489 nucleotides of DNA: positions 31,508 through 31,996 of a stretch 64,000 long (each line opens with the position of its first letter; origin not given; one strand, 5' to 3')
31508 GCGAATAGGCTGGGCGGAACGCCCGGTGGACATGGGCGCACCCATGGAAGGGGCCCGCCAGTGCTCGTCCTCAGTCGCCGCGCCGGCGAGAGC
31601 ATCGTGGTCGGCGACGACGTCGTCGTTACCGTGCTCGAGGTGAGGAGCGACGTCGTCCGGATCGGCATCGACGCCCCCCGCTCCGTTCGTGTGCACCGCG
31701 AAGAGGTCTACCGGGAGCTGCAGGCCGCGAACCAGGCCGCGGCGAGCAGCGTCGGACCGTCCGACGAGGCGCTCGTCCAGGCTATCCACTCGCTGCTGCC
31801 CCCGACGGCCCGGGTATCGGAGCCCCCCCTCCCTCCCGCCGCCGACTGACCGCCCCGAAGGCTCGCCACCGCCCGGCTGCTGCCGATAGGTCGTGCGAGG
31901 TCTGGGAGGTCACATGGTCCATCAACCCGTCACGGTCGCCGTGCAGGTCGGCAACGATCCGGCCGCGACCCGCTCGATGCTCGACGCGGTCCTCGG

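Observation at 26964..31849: A FliW-CsrA partner-switch module in an actinobacterial flagellar locus, with GGA-hairpin CsrA sites in the flagellin leader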

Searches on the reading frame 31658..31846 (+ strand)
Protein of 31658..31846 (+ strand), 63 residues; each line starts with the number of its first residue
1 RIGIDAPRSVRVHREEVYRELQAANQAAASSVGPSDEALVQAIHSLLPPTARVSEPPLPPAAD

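Call 32: search_solved_structures(query=window:31658-31846:+, max_evalue=10, show_alignments=5)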
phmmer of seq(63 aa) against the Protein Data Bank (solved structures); distinct sequences matched with E-value up to 10: 8.
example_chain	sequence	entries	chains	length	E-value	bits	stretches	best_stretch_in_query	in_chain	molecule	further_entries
5dmb_D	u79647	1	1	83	0.0001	26.2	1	1-34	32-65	Carbon storage regulator homolog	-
1y00_A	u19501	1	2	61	0.00018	25.4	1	1-27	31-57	Carbon storage regulator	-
2jpp_A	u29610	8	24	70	0.00021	25.2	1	1-27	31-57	Translational repressor | Carbon storage regulator homolog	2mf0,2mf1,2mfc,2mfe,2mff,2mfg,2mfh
2bti_A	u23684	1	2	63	0.00023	25.1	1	1-26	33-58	CARBON STORAGE REGULATOR HOMOLOG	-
5z38_F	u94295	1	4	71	0.00023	25.1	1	1-27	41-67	wild type CsrA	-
1t3o_A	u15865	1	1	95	0.00083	23.3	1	1-31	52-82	Carbon storage regulator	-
1vpz_A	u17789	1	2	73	0.0014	22.6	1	1-24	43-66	Carbon storage regulator homolog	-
7yr6_E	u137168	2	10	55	0.0019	22.2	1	1-23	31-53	Translational regulator CsrA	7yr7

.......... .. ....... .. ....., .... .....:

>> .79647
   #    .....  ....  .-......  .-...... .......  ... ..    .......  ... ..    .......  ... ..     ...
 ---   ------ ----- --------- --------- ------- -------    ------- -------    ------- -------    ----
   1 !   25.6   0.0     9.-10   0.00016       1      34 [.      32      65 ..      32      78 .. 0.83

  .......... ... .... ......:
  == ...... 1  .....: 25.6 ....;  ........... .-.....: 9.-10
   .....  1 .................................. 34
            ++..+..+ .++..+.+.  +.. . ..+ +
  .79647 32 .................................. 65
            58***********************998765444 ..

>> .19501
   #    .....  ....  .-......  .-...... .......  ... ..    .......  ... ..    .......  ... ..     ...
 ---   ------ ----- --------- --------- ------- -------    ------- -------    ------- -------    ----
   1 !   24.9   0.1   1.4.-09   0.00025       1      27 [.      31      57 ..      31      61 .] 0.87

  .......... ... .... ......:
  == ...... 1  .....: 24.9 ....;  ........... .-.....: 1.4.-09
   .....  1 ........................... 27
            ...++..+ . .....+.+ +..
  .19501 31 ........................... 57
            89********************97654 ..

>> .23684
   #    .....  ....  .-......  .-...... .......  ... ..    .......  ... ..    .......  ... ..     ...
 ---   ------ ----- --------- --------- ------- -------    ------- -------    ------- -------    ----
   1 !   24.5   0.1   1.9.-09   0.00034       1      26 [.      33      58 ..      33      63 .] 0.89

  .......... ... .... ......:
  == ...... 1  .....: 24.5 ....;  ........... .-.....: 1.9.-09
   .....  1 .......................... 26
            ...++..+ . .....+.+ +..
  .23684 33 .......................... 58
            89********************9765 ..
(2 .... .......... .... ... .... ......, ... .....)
